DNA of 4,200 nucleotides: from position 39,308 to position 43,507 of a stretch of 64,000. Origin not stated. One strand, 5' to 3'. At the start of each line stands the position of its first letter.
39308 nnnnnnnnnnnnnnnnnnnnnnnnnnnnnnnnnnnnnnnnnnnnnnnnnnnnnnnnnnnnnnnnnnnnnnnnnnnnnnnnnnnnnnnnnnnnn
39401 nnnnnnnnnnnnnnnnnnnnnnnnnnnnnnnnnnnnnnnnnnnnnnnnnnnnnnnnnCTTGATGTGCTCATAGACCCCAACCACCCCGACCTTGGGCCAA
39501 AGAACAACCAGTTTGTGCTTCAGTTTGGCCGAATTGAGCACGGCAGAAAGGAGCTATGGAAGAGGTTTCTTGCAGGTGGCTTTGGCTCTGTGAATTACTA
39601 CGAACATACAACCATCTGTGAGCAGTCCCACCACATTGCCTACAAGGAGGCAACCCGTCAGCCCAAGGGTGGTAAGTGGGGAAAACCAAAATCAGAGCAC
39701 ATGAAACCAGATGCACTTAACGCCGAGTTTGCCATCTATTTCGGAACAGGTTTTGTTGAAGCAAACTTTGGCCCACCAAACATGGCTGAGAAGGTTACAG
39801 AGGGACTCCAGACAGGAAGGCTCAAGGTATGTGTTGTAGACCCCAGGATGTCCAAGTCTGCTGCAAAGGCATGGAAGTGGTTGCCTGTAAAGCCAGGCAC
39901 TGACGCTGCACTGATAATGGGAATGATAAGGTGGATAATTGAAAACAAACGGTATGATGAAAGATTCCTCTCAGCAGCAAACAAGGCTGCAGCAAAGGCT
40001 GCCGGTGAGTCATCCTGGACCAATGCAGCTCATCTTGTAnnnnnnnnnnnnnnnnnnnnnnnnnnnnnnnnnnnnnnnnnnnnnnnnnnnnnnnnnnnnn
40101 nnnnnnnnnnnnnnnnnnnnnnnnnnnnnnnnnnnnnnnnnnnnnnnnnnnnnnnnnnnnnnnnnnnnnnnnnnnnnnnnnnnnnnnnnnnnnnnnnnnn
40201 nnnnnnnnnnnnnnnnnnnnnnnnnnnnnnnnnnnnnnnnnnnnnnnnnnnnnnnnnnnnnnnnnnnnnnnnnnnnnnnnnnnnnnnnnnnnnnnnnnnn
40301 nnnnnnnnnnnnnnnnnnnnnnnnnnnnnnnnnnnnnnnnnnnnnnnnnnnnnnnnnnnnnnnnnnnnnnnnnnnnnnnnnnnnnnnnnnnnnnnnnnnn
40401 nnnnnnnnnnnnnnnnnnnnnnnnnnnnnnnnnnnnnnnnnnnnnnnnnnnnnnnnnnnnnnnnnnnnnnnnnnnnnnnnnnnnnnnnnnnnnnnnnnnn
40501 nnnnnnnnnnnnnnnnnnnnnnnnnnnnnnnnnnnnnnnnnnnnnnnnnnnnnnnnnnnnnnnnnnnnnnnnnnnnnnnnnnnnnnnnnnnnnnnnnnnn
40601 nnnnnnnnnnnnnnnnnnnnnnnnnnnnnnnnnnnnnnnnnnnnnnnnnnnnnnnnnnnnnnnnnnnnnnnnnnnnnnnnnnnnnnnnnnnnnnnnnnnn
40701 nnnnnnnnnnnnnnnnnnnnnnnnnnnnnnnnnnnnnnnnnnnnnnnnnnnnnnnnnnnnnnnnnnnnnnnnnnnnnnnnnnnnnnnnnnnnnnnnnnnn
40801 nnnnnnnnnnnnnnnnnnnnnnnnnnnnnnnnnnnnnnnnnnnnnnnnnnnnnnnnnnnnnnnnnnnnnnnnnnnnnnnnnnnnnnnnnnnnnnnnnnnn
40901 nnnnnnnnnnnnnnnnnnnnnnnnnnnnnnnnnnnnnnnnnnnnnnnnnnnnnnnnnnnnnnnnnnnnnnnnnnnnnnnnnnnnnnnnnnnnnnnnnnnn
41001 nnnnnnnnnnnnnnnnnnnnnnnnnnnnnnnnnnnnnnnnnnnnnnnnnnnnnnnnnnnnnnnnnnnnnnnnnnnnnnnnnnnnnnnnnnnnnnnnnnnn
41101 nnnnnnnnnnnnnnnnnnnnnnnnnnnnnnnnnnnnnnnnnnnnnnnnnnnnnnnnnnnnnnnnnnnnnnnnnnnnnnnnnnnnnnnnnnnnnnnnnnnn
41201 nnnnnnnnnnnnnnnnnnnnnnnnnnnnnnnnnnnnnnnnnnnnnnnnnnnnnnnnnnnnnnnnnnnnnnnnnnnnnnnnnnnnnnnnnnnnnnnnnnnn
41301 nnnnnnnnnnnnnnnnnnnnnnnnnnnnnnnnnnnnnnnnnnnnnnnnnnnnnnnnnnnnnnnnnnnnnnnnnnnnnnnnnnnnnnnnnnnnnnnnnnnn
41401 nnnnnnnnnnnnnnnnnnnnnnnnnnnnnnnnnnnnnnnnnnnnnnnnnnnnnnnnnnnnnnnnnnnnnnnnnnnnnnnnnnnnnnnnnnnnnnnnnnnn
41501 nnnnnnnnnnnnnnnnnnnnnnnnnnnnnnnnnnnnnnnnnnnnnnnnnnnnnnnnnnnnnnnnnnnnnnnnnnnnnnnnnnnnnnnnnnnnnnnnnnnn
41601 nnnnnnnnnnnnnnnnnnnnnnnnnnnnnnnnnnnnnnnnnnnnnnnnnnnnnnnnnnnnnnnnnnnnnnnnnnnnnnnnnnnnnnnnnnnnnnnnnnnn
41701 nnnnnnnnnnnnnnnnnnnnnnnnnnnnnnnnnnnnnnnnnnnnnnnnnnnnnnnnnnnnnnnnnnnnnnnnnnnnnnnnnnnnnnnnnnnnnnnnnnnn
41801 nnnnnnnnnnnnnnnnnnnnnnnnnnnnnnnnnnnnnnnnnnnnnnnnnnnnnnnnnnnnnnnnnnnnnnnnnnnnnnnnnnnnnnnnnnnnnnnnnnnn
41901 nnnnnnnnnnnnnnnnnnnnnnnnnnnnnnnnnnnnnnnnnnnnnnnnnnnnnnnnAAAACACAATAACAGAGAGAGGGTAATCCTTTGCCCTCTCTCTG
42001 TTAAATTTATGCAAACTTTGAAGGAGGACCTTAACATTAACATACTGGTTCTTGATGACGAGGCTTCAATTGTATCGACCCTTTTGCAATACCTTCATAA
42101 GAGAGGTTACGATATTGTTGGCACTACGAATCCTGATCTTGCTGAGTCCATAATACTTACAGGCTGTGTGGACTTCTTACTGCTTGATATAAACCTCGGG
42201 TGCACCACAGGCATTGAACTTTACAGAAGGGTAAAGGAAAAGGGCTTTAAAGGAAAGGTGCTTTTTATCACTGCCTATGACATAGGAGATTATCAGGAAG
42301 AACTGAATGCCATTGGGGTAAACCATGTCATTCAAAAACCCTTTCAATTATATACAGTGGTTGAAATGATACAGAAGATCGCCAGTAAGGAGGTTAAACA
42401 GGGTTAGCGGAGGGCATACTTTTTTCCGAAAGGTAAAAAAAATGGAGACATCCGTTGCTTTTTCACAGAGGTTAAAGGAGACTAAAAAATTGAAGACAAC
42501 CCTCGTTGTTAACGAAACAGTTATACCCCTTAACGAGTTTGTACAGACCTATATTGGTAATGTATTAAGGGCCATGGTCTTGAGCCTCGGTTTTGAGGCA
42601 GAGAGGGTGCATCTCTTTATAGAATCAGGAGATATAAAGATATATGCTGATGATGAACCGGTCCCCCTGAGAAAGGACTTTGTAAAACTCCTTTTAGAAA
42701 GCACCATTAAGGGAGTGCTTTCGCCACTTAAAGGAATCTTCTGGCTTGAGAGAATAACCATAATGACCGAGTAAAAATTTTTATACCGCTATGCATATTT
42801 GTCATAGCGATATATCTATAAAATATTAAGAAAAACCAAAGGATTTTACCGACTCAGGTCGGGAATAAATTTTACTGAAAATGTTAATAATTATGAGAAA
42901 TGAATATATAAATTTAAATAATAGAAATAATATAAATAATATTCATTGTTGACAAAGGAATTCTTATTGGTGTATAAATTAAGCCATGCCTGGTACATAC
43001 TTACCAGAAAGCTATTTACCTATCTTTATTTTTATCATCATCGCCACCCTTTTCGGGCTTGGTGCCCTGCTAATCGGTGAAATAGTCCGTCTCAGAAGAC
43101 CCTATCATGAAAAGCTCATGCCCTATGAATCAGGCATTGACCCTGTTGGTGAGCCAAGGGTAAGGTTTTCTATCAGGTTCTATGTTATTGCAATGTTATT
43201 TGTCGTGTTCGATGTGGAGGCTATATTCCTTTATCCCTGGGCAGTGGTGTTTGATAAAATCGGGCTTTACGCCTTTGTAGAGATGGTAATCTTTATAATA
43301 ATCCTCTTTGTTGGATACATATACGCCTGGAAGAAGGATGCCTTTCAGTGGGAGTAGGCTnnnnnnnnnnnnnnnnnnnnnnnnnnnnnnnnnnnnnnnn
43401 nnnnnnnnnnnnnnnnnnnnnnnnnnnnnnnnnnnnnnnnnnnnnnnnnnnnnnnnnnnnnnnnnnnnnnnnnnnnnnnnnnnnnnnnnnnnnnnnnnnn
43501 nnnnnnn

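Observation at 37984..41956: Sigma-54-driven Fe-S / molybdopterin oxidoreductase pair with no membrane anchor and no assignable substrate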

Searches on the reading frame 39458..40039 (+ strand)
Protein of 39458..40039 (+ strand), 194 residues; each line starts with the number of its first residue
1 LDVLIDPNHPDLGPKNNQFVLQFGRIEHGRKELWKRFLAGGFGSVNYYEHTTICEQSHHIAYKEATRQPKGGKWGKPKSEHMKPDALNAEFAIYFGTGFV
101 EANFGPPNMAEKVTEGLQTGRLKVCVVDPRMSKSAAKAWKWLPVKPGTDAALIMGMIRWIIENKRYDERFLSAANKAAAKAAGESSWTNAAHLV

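Call 76: search_solved_structures(query=window:39458-40039:+, max_evalue=1e-10, show_alignments=2)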
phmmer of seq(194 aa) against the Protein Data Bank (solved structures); distinct sequences matched with E-value up to 1e-10: 2.
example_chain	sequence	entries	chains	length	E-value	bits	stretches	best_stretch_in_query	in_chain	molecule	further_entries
6cz7_A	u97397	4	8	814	3.6e-13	52.9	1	17-158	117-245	ArrA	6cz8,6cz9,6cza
2vpw_A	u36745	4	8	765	3e-12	49.9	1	28-172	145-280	THIOSULFATE REDUCTASE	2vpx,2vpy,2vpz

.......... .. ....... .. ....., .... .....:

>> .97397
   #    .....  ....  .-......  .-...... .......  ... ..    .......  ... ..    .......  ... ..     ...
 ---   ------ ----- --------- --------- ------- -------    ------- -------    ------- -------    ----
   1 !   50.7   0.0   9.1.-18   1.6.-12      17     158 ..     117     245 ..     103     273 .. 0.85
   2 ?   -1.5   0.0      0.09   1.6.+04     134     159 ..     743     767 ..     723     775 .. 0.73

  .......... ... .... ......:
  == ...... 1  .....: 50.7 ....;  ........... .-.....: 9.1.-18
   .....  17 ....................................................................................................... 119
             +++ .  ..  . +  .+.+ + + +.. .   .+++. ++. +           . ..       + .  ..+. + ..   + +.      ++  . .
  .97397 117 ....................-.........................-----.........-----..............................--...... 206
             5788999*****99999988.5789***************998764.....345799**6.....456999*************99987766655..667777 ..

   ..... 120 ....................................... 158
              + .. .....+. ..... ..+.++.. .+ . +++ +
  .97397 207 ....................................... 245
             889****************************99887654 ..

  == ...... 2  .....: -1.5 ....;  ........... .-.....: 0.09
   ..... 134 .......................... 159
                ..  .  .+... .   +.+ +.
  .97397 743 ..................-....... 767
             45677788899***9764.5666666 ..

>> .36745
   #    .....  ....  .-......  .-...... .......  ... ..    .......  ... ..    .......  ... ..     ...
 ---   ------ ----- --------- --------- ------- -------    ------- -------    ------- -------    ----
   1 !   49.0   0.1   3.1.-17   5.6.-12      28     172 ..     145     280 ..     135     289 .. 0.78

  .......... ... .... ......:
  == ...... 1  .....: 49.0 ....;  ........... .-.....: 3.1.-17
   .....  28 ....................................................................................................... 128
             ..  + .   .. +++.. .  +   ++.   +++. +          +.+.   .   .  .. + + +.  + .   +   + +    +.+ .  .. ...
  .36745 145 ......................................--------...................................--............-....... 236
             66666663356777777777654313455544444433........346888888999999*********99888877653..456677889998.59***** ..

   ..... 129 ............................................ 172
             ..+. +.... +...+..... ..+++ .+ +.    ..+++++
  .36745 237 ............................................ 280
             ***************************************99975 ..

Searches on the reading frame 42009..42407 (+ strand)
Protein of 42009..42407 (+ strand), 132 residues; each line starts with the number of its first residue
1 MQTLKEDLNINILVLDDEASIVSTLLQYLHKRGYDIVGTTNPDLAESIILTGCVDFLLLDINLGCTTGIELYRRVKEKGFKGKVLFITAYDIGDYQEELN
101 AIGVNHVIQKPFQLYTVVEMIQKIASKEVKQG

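Call 6: search_protein_families(library=pfam, proteins=[window:42009-42407:+])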
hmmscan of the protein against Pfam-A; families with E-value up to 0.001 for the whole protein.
window:42009-42407:+ (132 aa): 1 family
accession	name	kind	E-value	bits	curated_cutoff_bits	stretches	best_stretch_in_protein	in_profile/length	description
PF00072.30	Response_reg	-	5.5e-17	62.4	30.2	1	12-121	1-110/111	Response regulator receiver domain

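Call 7: search_protein_families(library=ncbifam, proteins=[window:42009-42407:+])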
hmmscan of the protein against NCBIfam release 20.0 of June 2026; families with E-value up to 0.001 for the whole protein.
window:42009-42407:+ (132 aa): 77 families (the best 25 are shown)
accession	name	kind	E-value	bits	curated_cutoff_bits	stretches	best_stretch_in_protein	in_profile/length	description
NF046022.1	RespRegCpdRBruc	equivalog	1.7e-13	50.6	180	1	10-124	2-116/120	cell cycle two-component system response regulator CpdR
NF053854.1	RespRegPhoBBctds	equivalog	9.4e-12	44.8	270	1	12-127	1-117/225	two-component system response regulator PhoB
NF033120.0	vanR_FM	exception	1.2e-10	41.5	460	1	9-119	3-112/231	vancomycin resistance response regulator transcription factor, VanR-F/VanR-M family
NF008034.0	PRK10766.1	equivalog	1.2e-10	41.3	275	1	10-118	3-110/231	two-component system response regulator TorR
TIGR02154.1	PhoB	equivalog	2.1e-10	40.3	296.2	1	11-123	4-118/226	phosphate regulon transcriptional regulator PhoB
NF007005.1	PRK09468.1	equivalog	1.3e-09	37.9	331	1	11-125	5-119/237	osmolarity response regulator transcription factor OmpR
NF006623.1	PRK09191.1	subfamily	2.4e-09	37.4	240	1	3-123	131-250/258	PhyR family response regulator anti-anti-sigma factor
NF007969.0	PRK10693.1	equivalog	2.4e-09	36.7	329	1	10-116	8-114/337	two-component system response regulator RssB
NF012227.0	AdeR_RR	equivalog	2.8e-09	36.8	340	1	10-125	12-126/239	efflux system response regulator transcription factor AdeR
NF040534.1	resp_reg_YycF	equivalog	3.1e-09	36.4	340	1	11-118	2-108/231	response regulator YycF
NF007928.2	PRK10643.1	equivalog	5.8e-09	35.9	330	1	11-121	2-112/216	two-component system response regulator PmrA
NF053512.1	nitric_RR_NosR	exception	8.5e-09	34.9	400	1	12-126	1-116/422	response regulator c-di-GMP phosphodiesterase, NosR family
NF045717.1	DVU0259_DivK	exception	1.8e-08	34.6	160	1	11-123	4-114/117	DVU0259 family response regulator domain-containing protein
NF033117.2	vanR_ACDEGLN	exception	2.2e-08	34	350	1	12-121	1-109/226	VanR-ABDEGLN family response regulator transcription factor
NF008099.0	PRK10841.1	equivalog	6.5e-08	30.8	920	1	5-128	820-943/949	two-component system sensor histidine kinase RcsC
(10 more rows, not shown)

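Call 109: search_protein_families(library=pfam, max_evalue=0.01, proteins=[window:42009-42407:+])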
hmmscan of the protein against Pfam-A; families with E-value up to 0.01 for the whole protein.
window:42009-42407:+ (132 aa): 1 family
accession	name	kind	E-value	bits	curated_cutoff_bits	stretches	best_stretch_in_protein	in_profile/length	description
PF00072.30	Response_reg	-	5.5e-17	62.4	30.2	1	12-121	1-110/111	Response regulator receiver domain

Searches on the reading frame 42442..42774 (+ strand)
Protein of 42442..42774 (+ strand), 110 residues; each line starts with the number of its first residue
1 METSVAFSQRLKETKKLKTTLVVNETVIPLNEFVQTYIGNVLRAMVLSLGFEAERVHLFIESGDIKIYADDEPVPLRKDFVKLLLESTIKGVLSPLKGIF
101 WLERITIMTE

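Call 6: search_protein_families(library=pfam, proteins=[window:42442-42774:+])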
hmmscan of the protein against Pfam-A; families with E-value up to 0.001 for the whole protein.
window:42442-42774:+ (110 aa): 0 families

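Call 7: search_protein_families(library=ncbifam, proteins=[window:42442-42774:+])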
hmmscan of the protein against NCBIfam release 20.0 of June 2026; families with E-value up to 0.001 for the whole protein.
window:42442-42774:+ (110 aa): 3 families
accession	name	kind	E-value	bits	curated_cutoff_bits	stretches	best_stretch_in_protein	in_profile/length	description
NF011062.0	PRK14494.1-1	equivalog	1.2e-08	34.7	323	1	20-49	183-212/231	putative molybdopterin-guanine dinucleotide biosynthesis protein MobB/FeS domain-containing protein protein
NF011064.0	PRK14494.1-3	equivalog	0.00047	19.6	418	0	66-107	199-239/244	putative molybdopterin-guanine dinucleotide biosynthesis protein MobB/FeS domain-containing protein protein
NF011063.0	PRK14494.1-2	equivalog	0.00093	19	258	0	19-60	179-223/227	putative molybdopterin-guanine dinucleotide biosynthesis protein MobB/FeS domain-containing protein protein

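Call 41: search_protein_families(library=pfam, max_evalue=0.01, proteins=[window:42442-42771:+])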
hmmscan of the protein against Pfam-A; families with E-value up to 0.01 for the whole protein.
seq(110 aa): 0 families

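Call 111: predict_structure(protein=window:42442-42774:+)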
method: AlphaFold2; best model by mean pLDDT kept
length: 110 residues; sequences in the alignment: 1
mean_pLDDT: 64.8   pTM: 0.50
mean pLDDT of the five models: 64.8, 57.8, 55.6, 55.5, 51.0
residues with pLDDT >= 90: 0; 70-90: 35; 50-70: 74; < 50: 1
segments of 3 or more residues with pLDDT < 50: none
pLDDT, mean of each block of 10 residues (from residue 1): 57 59 64 69 76 75 71 71 57 55 58
secondary structure, 60 per line:
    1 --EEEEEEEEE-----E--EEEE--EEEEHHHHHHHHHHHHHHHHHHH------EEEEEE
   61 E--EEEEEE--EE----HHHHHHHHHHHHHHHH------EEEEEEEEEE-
elements in order: E3-11 E20-23 E26-29 H30-48 E55-61 E64-69 H78-93 E100-109

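Call 113: fold_search(model_id=the predicted structure, library=pdb)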
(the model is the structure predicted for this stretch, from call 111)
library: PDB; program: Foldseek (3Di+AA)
matches with E <= 10: 333; with E <= 0.001: 0
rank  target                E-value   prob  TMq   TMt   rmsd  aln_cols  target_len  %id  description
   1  7dkk_A                5.6e-02  0.41  0.25  0.29  10.8       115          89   16  De novo design protein XM2H (released 2021-12-08)
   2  3gv8_B                1.4e-01  0.14  0.23  0.09  11.5       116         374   12  Human DNA polymerase iota in complex with T template DNA and incoming dGTP (released 2009-06-02)
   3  1t94_B                3.0e-01  0.13  0.23  0.10  12.3       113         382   10  Crystal structure of the catalytic core of human DNA polymerase kappa (released 2004-08-31)
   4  2w7o_A                3.0e-01  0.10  0.23  0.08  12.1       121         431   10  Structure and Activity of Bypass Synthesis by Human DNA Polymerase Kappa Opposite the 7,8-Dihydro-8-oxodeoxyguanosine  (released 2009-06-16)
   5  1n48_A                3.6e-01  0.13  0.23  0.11  11.9       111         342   11  Y-family DNA polymerase Dpo4 in complex with DNA containing abasic lesion (released 2004-02-24)
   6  3in5_A                3.6e-01  0.11  0.23  0.09  12.6       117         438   10  Structure of human DNA polymerase kappa inserting dATP opposite an 8-oxoG DNA lesion (released 2009-09-08)
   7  1t94_A                4.1e-01  0.10  0.22  0.09  12.3       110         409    7  Crystal structure of the catalytic core of human DNA polymerase kappa (released 2004-08-31)
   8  3gv7_B                4.4e-01  0.09  0.22  0.10  11.9       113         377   12  Human DNA polymerase iota in complex with T template DNA and incoming dTTP (released 2009-06-02)
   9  6brx_A                4.4e-01  0.09  0.23  0.09  12.2       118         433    9  Crystal Structure of Human DNA polymerase kappa in complex with DNA containing the major cisplatin lesion (released 2018-08-22)
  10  4ebc_A                4.4e-01  0.08  0.21  0.10  12.0       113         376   12  Conformationally Restrained North-methanocarba-2'-deoxyadenosine Corrects the Error-Prone Nature of Human DNA Polymera (released 2012-06-13)
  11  6ejf_A                4.9e-01  0.20  0.29  0.12   9.2       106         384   12  Thermus thermophilus PilF ATPase (apoprotein form) (released 2018-08-01)
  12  4u7c_A                4.9e-01  0.08  0.21  0.09  11.9       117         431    8  Structure of DNA polymerase kappa in complex with benzopyrene adducted DNA (released 2016-01-27)
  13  4f4z_B                5.3e-01  0.08  0.22  0.10  12.2       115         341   10  Y-family DNA polymerase chimera Dpo4-Dpo4-Dbh (released 2013-01-02)
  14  4u7c_B                5.3e-01  0.08  0.21  0.09  11.9       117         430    8  Structure of DNA polymerase kappa in complex with benzopyrene adducted DNA (released 2016-01-27)
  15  6brx_B                5.6e-01  0.09  0.23  0.09  11.7       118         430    8  Crystal Structure of Human DNA polymerase kappa in complex with DNA containing the major cisplatin lesion (released 2018-08-22)
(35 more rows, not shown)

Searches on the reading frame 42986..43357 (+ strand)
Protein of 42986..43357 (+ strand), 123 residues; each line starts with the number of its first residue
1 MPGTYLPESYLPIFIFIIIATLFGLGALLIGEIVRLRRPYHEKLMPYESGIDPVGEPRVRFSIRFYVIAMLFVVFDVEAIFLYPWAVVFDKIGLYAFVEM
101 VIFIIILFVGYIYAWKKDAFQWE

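Call 99: search_protein_families(library=pfam, max_evalue=0.01, proteins=[window:42986-43357:+])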
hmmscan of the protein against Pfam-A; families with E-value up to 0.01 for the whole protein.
window:42986-43357:+ (123 aa): 1 family
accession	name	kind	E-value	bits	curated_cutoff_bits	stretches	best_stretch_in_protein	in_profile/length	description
PF00507.24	Oxidored_q4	-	9.2e-39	132.1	23.3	1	27-122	4-99/99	NADH-ubiquinone/plastoquinone oxidoreductase, chain 3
